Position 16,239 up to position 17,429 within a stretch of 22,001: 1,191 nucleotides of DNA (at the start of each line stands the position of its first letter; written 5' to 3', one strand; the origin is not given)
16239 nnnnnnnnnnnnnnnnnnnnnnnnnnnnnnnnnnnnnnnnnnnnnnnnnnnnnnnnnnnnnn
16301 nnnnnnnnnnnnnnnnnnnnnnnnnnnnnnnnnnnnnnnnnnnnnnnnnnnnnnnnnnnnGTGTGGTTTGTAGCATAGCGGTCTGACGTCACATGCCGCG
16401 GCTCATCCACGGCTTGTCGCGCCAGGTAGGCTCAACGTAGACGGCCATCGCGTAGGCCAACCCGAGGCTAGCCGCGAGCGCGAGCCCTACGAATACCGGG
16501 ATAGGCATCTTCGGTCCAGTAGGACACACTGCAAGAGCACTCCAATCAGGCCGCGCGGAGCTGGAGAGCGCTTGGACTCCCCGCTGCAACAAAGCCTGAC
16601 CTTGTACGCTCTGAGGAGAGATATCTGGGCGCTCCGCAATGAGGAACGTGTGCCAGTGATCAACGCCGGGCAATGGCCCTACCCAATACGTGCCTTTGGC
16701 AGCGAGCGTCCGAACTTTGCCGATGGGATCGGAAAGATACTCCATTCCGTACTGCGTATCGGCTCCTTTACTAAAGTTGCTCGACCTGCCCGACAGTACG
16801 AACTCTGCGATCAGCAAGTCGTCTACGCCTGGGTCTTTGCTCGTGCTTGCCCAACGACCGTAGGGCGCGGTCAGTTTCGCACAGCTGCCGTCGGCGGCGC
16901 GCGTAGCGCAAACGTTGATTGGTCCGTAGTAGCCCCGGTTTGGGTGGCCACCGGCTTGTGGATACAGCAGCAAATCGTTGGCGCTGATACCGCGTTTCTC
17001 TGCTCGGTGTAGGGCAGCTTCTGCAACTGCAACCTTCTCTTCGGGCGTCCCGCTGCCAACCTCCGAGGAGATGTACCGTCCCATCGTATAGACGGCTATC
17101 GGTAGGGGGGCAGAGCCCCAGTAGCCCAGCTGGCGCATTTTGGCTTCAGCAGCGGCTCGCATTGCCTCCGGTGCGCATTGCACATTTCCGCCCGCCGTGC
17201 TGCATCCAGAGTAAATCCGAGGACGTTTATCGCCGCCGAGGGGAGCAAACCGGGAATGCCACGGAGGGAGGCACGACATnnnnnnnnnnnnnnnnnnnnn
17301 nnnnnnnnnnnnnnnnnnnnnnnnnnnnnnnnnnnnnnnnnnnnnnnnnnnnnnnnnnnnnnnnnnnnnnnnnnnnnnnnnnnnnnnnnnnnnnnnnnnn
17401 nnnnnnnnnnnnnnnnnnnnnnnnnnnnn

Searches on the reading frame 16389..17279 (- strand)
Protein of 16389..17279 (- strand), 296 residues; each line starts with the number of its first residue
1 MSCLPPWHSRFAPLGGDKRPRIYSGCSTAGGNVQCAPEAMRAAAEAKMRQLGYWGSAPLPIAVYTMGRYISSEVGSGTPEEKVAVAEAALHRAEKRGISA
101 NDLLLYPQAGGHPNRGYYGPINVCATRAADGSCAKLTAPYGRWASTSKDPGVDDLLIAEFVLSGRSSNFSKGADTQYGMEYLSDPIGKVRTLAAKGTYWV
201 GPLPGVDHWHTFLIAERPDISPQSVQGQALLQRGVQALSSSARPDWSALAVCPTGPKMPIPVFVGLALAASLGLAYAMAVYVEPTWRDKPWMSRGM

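Call 5: search_protein_families(library=pfam, proteins=[window:16389-17279:-], max_evalue=1)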
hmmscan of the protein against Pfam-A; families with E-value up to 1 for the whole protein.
window:16389-17279:- (296 aa): 0 families

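Call 6: search_protein_families(library=phrogs, proteins=[window:16389-17279:-], max_evalue=1)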
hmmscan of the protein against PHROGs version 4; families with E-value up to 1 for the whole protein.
window:16389-17279:- (296 aa): 0 families

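Call 41: find_homologous_proteins(query=window:16389-17138:-, max_evalue=0.01)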
Query window:16389-17138:- (249 aa): 235 proteins with E <= 0.01 among 1996 candidates; the best 120 are listed.
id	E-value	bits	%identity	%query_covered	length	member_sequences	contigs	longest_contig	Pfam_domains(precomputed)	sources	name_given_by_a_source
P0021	2.7e-165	566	100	100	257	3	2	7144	-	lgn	-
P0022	1.1e-99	351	64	100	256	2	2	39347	-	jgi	jgi:hypothetical protein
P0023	7.7e-91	322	60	100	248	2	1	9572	-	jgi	-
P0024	1.6e-77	279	56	94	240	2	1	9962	-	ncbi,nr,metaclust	ncbi:MAG: hypothetical protein A2583_03295 [Bdellovibrionales bacterium RIFOXYD1_FULL_53_11]|nr:MAG:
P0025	5.6e-70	254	53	96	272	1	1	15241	-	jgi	jgi:hypothetical protein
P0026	8.6e-69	250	53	96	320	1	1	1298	-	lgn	-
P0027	3.5e-68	248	55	96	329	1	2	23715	-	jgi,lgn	jgi:hypothetical protein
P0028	2.6e-67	245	54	90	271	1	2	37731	-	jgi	jgi:hypothetical protein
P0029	8.7e-67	243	56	90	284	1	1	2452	-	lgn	-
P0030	1.2e-66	243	55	90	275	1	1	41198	-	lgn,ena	-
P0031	1.7e-66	242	61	78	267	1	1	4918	-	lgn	-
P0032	8.1e-66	240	57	88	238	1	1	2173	-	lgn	-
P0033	1.2e-65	240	53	87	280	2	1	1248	-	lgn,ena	-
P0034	2.0e-65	239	51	82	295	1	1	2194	-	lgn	-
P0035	7.8e-65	237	50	89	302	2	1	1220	-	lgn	-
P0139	8.9e-47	178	45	82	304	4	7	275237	-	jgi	jgi:hypothetical protein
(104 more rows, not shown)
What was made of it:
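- N is unusually well conserved for an endolysin (45-64% over more than 235 homologs, call 41), which would also fit a structural or entry protein.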

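Call 48: find_encoding_contigs(protein=P0139, flank=10000, max_places=1)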
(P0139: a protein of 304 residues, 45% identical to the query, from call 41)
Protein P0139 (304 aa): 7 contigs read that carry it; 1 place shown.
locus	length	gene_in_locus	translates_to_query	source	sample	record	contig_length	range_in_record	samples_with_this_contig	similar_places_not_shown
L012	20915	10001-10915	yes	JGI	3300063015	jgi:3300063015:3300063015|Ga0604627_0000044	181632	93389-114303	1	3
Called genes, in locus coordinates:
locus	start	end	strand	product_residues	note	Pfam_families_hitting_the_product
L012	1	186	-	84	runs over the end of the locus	-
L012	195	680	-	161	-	PF01661:Macro (weak)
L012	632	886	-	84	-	-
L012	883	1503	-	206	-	-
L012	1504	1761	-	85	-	-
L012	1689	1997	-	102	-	-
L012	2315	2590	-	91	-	-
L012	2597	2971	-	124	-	PF10686:YAcAr (weak)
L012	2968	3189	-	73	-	-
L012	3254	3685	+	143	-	PF00293:NUDIX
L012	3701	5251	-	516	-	PF18760:ART-PolyVal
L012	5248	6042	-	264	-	-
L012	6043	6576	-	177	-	-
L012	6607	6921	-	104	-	-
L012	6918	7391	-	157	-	PF00782:DSPc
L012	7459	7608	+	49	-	-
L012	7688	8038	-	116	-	-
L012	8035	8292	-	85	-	-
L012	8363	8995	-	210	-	-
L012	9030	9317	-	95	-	-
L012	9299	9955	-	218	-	-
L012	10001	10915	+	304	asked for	-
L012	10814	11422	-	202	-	-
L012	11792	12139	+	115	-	-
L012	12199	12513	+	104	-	-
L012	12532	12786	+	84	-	-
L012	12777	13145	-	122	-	-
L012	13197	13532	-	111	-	-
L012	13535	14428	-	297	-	-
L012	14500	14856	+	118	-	-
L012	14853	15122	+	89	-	-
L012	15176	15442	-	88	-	-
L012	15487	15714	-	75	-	-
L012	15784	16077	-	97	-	-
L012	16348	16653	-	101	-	-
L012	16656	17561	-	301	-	-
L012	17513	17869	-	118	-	-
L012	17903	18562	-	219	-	-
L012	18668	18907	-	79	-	-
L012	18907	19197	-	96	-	-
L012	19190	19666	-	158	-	-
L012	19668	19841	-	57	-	-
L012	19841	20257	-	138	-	-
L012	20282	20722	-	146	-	-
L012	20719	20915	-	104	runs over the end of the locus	-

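Call 53: search_solved_structures(query=A11, max_evalue=10, show_alignments=3)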
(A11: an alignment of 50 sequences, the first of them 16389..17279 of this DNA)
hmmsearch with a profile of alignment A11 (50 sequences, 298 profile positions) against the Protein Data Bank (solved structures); distinct sequences matched with E-value up to 10: 1.
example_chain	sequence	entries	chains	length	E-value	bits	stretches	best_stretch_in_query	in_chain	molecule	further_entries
3c7j_A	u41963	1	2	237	1.6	11.1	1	200-239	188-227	Transcriptional regulator, GntR family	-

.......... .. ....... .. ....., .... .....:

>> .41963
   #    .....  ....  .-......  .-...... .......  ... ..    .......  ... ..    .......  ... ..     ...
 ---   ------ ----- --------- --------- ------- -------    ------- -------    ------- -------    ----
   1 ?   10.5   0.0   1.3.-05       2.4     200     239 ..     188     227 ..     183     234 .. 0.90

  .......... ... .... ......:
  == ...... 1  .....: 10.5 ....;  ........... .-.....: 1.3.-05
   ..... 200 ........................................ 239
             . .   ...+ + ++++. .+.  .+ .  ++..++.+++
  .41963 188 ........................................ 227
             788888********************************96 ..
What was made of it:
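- On SleB/CwlJ cell wall hydrolase (Hydrolase_2) - for neighbour N: No Pfam or PDB sequence hit (calls 5, 53).
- Closest known: Bacillus SleB. Different: N has no sequence-level hit to SleB (calls 5, 53).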

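Call 55: search_dna_similar(query=window:16389-17279:-, collection=phages, mode=protein, max_evalue=0.001)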
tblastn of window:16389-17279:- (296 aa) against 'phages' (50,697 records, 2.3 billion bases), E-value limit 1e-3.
No match.

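Call 57: find_related_loci(query=A11, collection=genome_contigs, flank=10000)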
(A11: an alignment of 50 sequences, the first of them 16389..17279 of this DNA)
Query A11 (296 aa) in genome_contigs; peptide patterns used: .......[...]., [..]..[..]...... (x = any residue, [..] = any of these).
26 stretches matched a pattern; 3 encode a relative of the query (tblastn E <= 1e-3); 3 distinct loci.
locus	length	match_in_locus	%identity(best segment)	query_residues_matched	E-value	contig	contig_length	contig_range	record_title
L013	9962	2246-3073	58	1-281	7e-108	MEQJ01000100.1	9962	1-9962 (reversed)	MAG: Bdellovibrionales bacterium RIFOXYD1_FULL_53_11 rifoxyd1_full_scaffold_4453, whole genome shotgun sequence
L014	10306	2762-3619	45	1-287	5e-61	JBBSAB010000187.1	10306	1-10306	MAG: Polyangiales bacterium isolate La6_concoct.130 La6_concoct.130_K_210073_L_10306_cov_24.3075, whole genome shotgun s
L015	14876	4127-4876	50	2-253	5e-72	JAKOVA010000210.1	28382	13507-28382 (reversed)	MAG: Actinomycetes bacterium isolate JPNG_maxbin.026 k201_155999, whole genome shotgun sequence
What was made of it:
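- Tried and rejected: N occurs in only 3 of 185,579 species genomes, on short contigs of MAGs from three unrelated phyla (call 57).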

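Call 58: predict_structure(alignment_id=A11)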
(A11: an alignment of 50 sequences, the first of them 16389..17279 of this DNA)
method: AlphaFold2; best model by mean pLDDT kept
length: 296 residues; sequences in the alignment: 50
mean_pLDDT: 90.5   pTM: 0.83
mean pLDDT of the five models: 90.5, 89.9, 89.0, 87.8, 87.7
residues with pLDDT >= 90: 219; 70-90: 46; 50-70: 30; < 50: 1
segments of 3 or more residues with pLDDT < 50: none
pLDDT, mean of each block of 10 residues (from residue 1): 92 95 95 96 98 97 98 97 98 97 93 91 80 69 89 98 97 96 96 98 97 98 98 98 96 73 73 83 58 54
secondary structure, 60 per line:
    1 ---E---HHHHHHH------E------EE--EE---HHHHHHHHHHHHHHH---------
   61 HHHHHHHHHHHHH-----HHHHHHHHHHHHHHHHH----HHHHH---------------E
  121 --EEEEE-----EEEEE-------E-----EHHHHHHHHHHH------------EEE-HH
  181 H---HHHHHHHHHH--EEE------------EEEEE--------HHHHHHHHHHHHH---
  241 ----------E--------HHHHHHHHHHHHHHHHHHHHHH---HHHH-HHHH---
elements in order: H8-14 H37-51 H61-73 H79-95 H100-104 E123-127 E133-137 H152-162 E175-177 H185-194 E197-199 E212-216 H225-237 H260-281 H285-288 H290-293
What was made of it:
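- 16389..17279 (-): Gene N: 296-aa C-tail-anchored protein (TM residues 262-280) with a SleB/CwlJ-type lytic-enzyme fold. It is transcribed divergently from A. AF2 pLDDT is 90.5 (call 58).
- On SleB/CwlJ cell wall hydrolase (Hydrolase_2) - for neighbour N: Model pLDDT 90.5 (call 58).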

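Call 77: search_protein_families(library=phrogs, alignment_id=A12, max_evalue=0.0001)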
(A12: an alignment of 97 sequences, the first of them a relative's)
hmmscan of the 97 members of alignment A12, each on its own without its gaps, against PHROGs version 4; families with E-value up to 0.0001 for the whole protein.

A. member 1, L012:195-680:- (161 aa): 2 families
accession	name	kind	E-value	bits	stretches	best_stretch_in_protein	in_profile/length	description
phrog_335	-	other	3e-22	80.4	1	15-148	54-192/422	phosphatase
phrog_30914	-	unknown function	1.9e-16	61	1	16-160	1-149/371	-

B. families by the number of members that match (of 97 scanned): 24 families
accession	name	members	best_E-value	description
phrog_8638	-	1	1.5e-160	-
phrog_540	-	1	9.9e-75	nucleotide-sugar epimerase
phrog_10401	-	1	3.9e-40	ATPase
phrog_464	-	1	1.6e-34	unknown function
phrog_3757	-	1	1.3e-33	-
phrog_11021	-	1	1.2e-30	-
phrog_655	-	1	1.4e-29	homing endonuclease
phrog_30773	-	1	6.3e-27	-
phrog_289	-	1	1.2e-24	GTP-binding domain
phrog_335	-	1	3e-22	phosphatase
phrog_1198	-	1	7e-20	MutT/NUDIX hydrolase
phrog_21376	-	1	2.3e-19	-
phrog_30914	-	1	1.9e-16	-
phrog_11222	-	1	2.1e-11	-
phrog_10650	-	1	8e-10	dual specificity phosphatase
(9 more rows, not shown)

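Call 78: search_protein_families(library=phrogs, proteins=[L012:3701-5269:-, L015:2159-3382:-, L015:3235-4245:-, L012:13535-14428:-, L012:16656-17561:-, L014:5802-6644:-, L014:8508-9305:-, L015:1485-2297:+, L015:9678-10451:-], max_evalue=0.0001)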
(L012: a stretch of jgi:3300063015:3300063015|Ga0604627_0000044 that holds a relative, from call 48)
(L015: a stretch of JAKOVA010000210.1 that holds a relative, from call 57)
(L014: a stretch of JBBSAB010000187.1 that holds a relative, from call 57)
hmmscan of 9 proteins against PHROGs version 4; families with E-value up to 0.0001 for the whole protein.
L012:3701-5269:- (522 aa): 1 family
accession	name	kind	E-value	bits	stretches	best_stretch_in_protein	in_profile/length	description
phrog_21376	-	unknown function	2.3e-19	69.3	1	10-247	527-683/1664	-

L015:2159-3382:- (407 aa): 1 family
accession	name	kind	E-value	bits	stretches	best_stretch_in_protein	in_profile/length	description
phrog_540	-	DNA, RNA and nucleotide metabolism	9.9e-75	253.3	1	59-402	291-604/715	nucleotide-sugar epimerase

L015:3235-4245:- (336 aa): 0 families

L012:13535-14428:- (297 aa): 0 families

L012:16656-17561:- (301 aa): 1 family
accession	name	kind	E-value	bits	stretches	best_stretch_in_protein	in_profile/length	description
phrog_17897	-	unknown function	1.4e-07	32.4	1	47-91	38-85/129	-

L014:5802-6644:- (280 aa): 0 families

L014:8508-9305:- (265 aa): 0 families

L015:1485-2297:+ (270 aa): 0 families

L015:9678-10451:- (257 aa): 0 families

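Call 89: search_protein_families(library=ncbifam, proteins=[window:16389-17279:-], max_evalue=0.1)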
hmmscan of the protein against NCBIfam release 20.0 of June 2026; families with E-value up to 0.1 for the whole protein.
window:16389-17279:- (296 aa): 1 family
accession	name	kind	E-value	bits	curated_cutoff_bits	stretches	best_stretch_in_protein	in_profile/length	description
NF047663.1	LEPBI_I0682_fam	subfamily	0.0058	16.5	220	1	61-142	79-152/158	LEPBI_I0682 family protein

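Call 96: find_related_loci(query=A11, collection=viral_contigs, flank=6000)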
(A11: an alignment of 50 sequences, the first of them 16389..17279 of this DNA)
Query A11 (296 aa) in viral_contigs; peptide patterns used: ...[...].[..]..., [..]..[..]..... (x = any residue, [..] = any of these).
42 stretches matched a pattern; 9 encode a relative of the query (tblastn E <= 1e-3); 9 distinct loci.
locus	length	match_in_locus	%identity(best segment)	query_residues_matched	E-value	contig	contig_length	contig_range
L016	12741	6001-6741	45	2-260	2e-67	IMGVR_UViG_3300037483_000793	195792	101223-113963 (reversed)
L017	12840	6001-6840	49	2-272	9e-67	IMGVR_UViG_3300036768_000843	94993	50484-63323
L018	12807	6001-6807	44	3-279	1e-66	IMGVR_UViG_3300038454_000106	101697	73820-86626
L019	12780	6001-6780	49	3-255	6e-66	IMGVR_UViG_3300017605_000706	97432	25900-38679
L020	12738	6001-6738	49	2-252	4e-64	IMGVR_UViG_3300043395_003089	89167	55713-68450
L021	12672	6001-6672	54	22-253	5e-64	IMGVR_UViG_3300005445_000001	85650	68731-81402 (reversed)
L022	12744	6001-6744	46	1-259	6e-58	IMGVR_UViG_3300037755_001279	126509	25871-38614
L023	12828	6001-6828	41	2-270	4e-51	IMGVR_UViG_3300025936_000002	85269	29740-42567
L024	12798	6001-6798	37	1-252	6e-45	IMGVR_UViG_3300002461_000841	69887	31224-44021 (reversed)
